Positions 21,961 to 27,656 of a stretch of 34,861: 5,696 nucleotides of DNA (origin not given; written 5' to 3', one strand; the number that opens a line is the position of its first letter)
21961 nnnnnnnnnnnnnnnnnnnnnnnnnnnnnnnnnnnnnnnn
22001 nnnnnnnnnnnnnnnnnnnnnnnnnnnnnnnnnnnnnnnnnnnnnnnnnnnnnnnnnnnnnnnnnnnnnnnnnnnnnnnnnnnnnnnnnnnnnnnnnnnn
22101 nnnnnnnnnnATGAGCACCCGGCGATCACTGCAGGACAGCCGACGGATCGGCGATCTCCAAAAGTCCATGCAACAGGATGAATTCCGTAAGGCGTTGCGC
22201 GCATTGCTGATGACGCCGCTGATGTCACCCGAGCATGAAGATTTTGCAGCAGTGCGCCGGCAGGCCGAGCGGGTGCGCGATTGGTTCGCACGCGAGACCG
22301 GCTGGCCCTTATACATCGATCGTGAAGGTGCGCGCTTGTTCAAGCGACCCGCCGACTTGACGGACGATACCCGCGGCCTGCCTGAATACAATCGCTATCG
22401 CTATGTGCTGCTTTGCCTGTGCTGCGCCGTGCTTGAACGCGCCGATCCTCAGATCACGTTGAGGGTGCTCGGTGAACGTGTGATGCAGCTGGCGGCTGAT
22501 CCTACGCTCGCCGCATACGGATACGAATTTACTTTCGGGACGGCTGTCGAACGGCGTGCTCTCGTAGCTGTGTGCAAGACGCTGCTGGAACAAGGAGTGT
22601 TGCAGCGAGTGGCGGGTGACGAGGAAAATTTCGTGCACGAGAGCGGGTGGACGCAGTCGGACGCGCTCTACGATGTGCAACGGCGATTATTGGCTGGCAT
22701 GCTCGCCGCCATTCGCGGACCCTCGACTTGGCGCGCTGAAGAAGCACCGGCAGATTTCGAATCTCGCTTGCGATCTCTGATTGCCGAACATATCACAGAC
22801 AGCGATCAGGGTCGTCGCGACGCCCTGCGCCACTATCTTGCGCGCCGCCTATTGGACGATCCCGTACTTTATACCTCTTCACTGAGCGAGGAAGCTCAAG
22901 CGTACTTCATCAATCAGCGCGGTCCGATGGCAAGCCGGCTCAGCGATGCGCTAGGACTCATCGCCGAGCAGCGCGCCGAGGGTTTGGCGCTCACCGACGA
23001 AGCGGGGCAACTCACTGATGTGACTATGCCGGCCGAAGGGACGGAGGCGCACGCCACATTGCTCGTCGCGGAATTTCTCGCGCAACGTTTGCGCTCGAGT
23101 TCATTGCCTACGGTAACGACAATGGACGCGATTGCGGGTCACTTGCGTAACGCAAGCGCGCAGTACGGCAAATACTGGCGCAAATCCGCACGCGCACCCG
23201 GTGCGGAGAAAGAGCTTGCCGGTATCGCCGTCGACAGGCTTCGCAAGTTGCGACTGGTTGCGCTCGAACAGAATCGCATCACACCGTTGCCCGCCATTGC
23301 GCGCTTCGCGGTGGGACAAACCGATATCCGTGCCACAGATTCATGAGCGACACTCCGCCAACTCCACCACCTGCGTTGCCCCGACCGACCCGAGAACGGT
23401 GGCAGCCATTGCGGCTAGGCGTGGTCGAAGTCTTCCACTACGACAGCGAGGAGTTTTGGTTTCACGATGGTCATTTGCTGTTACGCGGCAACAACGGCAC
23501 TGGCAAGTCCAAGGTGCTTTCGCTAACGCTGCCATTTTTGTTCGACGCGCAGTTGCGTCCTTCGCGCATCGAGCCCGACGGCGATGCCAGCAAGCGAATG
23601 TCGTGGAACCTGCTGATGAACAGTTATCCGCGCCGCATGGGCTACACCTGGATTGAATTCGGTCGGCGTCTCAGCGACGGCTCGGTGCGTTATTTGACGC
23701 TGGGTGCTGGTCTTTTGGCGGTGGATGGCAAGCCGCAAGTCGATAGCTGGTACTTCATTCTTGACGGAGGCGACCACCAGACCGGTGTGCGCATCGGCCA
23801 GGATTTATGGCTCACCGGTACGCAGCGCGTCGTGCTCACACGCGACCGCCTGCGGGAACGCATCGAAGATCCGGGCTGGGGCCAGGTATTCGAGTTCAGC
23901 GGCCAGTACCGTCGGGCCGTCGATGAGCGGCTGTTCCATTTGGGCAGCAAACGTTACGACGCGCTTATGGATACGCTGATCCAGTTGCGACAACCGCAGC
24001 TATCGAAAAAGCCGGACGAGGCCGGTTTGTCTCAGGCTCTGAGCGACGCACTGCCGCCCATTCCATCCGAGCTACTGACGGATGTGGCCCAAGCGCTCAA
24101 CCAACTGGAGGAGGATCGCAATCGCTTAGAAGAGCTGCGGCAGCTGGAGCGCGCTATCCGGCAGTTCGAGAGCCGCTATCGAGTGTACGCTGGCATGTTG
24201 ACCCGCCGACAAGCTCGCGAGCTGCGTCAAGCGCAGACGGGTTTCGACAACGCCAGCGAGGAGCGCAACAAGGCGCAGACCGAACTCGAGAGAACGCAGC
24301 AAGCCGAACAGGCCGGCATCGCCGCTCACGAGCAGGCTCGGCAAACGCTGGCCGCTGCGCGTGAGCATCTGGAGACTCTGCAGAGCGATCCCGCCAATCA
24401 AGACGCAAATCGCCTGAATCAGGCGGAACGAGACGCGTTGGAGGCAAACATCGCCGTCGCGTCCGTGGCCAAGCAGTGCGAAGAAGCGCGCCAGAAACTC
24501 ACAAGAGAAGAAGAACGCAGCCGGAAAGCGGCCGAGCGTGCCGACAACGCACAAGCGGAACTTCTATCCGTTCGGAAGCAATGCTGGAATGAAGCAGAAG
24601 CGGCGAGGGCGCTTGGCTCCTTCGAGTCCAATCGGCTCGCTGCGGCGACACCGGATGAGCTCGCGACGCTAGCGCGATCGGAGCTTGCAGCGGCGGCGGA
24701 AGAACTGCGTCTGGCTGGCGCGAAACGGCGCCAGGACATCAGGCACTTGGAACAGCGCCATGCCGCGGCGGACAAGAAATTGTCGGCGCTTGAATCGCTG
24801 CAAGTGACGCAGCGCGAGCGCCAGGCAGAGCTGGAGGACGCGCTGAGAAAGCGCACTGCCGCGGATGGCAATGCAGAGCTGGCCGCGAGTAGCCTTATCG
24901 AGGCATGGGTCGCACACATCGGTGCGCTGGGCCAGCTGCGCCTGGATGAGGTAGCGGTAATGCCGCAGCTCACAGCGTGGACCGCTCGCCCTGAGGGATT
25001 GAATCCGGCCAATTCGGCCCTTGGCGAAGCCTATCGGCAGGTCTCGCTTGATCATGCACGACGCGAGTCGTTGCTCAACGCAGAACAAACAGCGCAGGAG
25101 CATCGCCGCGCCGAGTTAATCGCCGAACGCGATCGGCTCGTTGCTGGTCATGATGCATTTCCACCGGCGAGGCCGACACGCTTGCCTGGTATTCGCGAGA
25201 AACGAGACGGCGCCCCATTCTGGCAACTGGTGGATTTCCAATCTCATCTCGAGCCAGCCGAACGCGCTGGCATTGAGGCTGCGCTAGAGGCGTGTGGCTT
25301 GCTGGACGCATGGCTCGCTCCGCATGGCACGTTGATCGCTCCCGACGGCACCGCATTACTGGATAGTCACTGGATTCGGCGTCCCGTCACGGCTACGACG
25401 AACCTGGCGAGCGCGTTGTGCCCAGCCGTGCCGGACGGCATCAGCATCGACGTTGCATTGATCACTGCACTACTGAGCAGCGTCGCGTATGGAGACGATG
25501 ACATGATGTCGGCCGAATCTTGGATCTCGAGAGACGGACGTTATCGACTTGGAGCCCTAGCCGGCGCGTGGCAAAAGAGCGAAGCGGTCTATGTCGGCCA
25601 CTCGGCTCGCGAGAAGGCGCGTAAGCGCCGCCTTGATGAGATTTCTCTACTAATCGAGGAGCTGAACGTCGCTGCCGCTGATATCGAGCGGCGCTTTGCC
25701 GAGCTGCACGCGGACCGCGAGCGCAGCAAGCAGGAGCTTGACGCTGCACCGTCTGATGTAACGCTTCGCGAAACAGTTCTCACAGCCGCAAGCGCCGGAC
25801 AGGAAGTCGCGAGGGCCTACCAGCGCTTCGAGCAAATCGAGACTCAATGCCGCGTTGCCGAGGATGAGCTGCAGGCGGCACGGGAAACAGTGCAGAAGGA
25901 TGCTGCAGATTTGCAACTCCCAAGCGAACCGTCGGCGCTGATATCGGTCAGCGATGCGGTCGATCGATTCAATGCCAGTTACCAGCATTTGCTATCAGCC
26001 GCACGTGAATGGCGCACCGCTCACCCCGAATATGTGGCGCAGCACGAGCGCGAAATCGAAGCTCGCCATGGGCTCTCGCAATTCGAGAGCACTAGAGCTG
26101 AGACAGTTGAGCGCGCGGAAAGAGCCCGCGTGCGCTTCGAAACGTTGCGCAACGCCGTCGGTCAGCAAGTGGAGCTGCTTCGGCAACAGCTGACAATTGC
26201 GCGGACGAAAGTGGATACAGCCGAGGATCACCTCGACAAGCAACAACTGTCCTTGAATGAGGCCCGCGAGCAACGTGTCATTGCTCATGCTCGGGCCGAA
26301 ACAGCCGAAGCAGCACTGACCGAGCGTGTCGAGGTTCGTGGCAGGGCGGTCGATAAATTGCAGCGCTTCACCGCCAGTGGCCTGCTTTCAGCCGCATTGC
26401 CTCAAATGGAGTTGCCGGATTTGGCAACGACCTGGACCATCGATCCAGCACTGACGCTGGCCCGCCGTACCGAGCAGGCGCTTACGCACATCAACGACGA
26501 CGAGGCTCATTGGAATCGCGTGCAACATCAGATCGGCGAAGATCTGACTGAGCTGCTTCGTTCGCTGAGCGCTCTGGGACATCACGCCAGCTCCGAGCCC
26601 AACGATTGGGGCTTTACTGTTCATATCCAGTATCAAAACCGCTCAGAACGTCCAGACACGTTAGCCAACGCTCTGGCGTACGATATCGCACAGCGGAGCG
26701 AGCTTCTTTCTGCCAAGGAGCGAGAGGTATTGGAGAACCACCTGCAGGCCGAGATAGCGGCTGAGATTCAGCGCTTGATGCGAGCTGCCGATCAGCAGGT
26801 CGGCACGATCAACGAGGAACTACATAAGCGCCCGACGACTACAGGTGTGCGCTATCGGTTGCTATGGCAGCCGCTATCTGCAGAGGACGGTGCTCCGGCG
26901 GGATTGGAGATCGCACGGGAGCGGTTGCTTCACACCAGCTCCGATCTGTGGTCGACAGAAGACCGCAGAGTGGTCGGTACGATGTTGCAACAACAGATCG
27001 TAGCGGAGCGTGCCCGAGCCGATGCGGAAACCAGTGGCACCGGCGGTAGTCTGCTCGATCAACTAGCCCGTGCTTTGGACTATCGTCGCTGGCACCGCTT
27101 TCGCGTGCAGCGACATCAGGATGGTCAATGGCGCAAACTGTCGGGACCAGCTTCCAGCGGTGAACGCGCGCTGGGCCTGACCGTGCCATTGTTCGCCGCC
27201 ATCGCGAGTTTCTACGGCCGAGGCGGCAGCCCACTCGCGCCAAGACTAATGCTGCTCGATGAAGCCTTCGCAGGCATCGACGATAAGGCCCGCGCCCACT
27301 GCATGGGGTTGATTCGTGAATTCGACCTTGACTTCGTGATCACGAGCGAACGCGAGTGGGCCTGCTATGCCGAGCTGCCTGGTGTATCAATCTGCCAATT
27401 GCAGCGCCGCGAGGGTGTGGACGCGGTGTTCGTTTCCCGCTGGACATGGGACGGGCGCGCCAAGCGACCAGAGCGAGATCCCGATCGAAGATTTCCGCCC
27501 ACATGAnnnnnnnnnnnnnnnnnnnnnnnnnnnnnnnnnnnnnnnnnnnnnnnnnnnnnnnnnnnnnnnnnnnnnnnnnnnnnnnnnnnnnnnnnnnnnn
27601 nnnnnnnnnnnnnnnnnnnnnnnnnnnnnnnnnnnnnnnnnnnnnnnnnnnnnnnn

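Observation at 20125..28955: Wadjet (jetABCD) anti-plasmid cassette as a discrete 8.8-kb unit bounded by direct repeats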

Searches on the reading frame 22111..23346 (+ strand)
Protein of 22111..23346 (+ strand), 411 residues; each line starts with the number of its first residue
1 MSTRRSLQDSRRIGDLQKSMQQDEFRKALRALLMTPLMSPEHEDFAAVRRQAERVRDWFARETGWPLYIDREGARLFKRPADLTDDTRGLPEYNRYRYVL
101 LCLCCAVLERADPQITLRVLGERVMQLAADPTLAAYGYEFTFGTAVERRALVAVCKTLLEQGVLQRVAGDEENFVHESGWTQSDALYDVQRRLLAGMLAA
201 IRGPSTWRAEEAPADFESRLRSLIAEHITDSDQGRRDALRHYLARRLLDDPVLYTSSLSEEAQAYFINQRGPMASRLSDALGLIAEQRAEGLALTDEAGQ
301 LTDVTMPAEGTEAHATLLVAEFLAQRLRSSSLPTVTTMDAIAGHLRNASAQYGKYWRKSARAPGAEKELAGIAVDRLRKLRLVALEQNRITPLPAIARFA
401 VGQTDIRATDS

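Call 10: search_protein_families(library=pfam, proteins=[window:22111-23346:+], max_evalue=0.01)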
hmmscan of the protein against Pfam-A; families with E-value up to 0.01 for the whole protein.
window:22111-23346:+ (411 aa): 1 family
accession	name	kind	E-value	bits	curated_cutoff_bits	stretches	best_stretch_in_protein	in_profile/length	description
PF09661.15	DUF2398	-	8.1e-97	325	26.9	1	29-401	1-362/363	Protein of unknown function (DUF2398)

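Call 11: search_protein_families(library=padloc, proteins=[window:22111-23346:+], max_evalue=0.01)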
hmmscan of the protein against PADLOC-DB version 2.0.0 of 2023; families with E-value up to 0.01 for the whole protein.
window:22111-23346:+ (411 aa): 7 families
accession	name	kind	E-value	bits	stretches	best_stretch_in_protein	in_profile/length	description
PDLC00543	JetB2|JetB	-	3.1e-138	459.4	1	12-408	3-392/404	DUF2398 domain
PDLC00545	JetB2|JetB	-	8.2e-42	141.7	1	19-338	8-316/462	DUF2398 domain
PDLC00542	JetB2|JetB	-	3e-28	97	1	21-400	3-373/388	DUF2398 domain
PDLC00544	JetB2|JetB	-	2.3e-24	84.2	1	19-399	4-371/384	DUF2398 domain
PDLC00548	JetB2|JetB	-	7.6e-20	69.2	1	42-325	13-276/412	DUF2398 domain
PDLC00546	JetB2|JetB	-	3.7e-17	60.1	1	20-400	5-386/420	DUF2398 domain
PDLC00547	JetB2|JetB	-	0.00013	19.3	1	41-367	19-334/399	DUF2398 domain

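Call 21: find_related_loci(query=window:22111-23346:+, collection=genome_contigs, flank=10000)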
Query window:22111-23346:+ (411 aa) in genome_contigs; peptide patterns used: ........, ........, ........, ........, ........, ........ (x = any residue, [..] = any of these).
56 stretches matched a pattern; 4 encode a relative of the query (tblastn E <= 1e-3); 4 distinct loci.
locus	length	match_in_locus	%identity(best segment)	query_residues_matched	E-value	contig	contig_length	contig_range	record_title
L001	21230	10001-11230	87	1-411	0e+0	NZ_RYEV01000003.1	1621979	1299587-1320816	Peristeroidobacter soli strain JW-3 Scaffold2_1, whole genome shotgun sequence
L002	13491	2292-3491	73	8-407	0e+0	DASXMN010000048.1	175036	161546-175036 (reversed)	MAG TPA_asm: Candidatus Angelobacter sp. isolate SMAG_U5329 k141_749638, whole genome shotgun sequence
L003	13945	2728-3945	62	4-411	4e-159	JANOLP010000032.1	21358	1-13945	MAG: Pseudomonadota bacterium isolate VAR_45_metabat_272 VAR_45_k141_921649, whole genome shotgun sequence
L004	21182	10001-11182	51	11-407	6e-115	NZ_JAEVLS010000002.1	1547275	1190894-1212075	Steroidobacter gossypii strain S1-65 Scaffold2_1, whole genome shotgun sequence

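Call 57: search_solved_structures(query=window:22111-23346:+, max_evalue=0.01)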
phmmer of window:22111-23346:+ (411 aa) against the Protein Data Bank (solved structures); distinct sequences matched with E-value up to 0.01: 0.

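Call 67: search_protein_families(library=ncbifam, proteins=[window:22111-23346:+], max_evalue=0.01)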
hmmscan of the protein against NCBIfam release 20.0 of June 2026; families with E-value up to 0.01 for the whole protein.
window:22111-23346:+ (411 aa): 1 family
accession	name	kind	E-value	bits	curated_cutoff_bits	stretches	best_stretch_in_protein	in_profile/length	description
TIGR02678.1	TIGR02678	hypoth_equivalog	2.6e-116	388.8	124.65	1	28-405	1-376/376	TIGR02678 family protein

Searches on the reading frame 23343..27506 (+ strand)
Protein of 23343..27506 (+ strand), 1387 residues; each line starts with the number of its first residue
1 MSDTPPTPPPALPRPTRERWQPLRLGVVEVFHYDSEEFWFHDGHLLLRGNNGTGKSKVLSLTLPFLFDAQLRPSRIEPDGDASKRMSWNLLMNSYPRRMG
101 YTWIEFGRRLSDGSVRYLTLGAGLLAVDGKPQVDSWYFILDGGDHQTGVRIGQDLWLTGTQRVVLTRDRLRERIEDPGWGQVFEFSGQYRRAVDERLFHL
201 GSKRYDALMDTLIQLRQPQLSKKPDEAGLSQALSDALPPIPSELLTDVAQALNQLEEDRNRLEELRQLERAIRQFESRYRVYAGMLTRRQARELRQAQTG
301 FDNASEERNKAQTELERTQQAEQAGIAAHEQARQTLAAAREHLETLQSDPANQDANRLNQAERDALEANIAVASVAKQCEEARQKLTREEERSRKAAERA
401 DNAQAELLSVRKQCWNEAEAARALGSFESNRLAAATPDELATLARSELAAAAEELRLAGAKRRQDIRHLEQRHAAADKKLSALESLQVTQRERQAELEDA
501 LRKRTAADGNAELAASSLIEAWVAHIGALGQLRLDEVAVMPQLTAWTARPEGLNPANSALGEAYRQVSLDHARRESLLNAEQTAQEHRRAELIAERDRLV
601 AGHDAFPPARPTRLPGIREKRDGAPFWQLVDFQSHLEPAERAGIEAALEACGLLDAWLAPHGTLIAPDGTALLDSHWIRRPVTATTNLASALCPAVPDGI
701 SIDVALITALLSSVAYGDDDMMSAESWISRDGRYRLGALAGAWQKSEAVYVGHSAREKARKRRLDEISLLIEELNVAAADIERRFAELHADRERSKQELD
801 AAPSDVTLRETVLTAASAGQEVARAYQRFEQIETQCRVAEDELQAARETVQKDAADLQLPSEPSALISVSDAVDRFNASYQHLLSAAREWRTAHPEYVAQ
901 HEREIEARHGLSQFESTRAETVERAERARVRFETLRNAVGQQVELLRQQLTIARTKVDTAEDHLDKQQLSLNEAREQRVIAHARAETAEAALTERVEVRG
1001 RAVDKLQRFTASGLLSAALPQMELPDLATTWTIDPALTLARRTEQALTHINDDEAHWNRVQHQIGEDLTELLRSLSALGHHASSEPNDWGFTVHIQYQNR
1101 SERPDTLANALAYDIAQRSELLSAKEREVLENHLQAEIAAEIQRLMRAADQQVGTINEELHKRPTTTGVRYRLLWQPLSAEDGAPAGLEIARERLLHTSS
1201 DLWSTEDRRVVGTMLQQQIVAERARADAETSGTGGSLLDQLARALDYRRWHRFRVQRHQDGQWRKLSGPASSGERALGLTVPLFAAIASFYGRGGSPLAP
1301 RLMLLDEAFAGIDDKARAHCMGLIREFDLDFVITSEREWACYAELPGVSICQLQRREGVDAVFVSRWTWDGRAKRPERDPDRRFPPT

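Call 10: search_protein_families(library=pfam, proteins=[window:23343-27506:+], max_evalue=0.01)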
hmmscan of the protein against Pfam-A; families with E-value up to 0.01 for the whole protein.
window:23343-27506:+ (1387 aa): 1 family
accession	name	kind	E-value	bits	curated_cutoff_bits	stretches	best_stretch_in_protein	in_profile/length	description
PF13558.12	SbcC_Walker_B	-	3e-20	72.7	27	1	1243-1325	2-89/90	SbcC/RAD50-like, Walker B motif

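Call 11: search_protein_families(library=padloc, proteins=[window:23343-27506:+], max_evalue=0.01)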
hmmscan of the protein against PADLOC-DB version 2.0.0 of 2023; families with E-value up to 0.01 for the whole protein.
window:23343-27506:+ (1387 aa): 10 families
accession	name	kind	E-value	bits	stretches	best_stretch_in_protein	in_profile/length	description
PDLC00553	JetC2|JetC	-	0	1434.2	1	8-1381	3-1357/1361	DUF3584 domain; MukB-like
PDLC00551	JetC2|JetC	-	6.3e-180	598.8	1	17-1376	3-1357/1365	DUF3584 domain; MukB-like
PDLC00550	JetC2|JetC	-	1.4e-131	438.5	1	17-1375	2-1351/1355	DUF3584 domain; MukB-like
PDLC00554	JetC2|JetC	-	1.3e-124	414.5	1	14-406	2-384/390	DUF3584 domain; MukB-like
PDLC00552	JetC2|JetC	-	2.1e-115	384.8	1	18-1374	2-1348/1365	DUF3584 domain; MukB-like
PDLC00549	JetC2|JetC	-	7.4e-44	147.9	1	15-1337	23-1353/1404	DUF3584 domain; MukB-like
PDLC00519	JetC1|JetC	-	3.6e-13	46.7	1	1059-1334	788-1054/1097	DUF3584 domain; MukB-like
PDLC00513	JetC1|JetC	-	8.8e-06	22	1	1246-1332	978-1069/1140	DUF3584 domain; MukB-like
PDLC00505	JetC1|JetC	-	0.0001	18.5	1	1246-1335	972-1073/1118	DUF3584 domain; MukB-like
PDLC03859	LmuB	-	0.0054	14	0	241-500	269-478/611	-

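Call 20: find_encoding_contigs(protein=window:23343-27506:+, flank=10000, max_places=10)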
Protein window:23343-27506:+ (1387 aa): no gene with exactly this product is on record in the collection.

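Call 54: search_solved_structures(query=window:23343-27506:+, max_evalue=0.01)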
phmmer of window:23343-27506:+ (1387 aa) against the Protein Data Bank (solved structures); distinct sequences matched with E-value up to 0.01: 1.
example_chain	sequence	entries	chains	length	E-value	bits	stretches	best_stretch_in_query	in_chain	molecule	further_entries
9qe0_A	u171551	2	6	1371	2e-68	234.4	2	585-1374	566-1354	JetC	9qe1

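Call 67: search_protein_families(library=ncbifam, proteins=[window:23343-27506:+], max_evalue=0.01)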
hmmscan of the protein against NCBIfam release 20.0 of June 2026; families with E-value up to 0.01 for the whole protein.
window:23343-27506:+ (1387 aa): 2 families
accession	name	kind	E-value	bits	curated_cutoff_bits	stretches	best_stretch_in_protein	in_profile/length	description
TIGR02680.1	TIGR02680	hypoth_equivalog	0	1327.7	462.85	1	19-1375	1-1356/1356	TIGR02680 family protein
TIGR02168.1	SMC_prok_B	equivalog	0.0015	16.3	567.35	1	707-1008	620-921/1181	chromosome segregation protein SMC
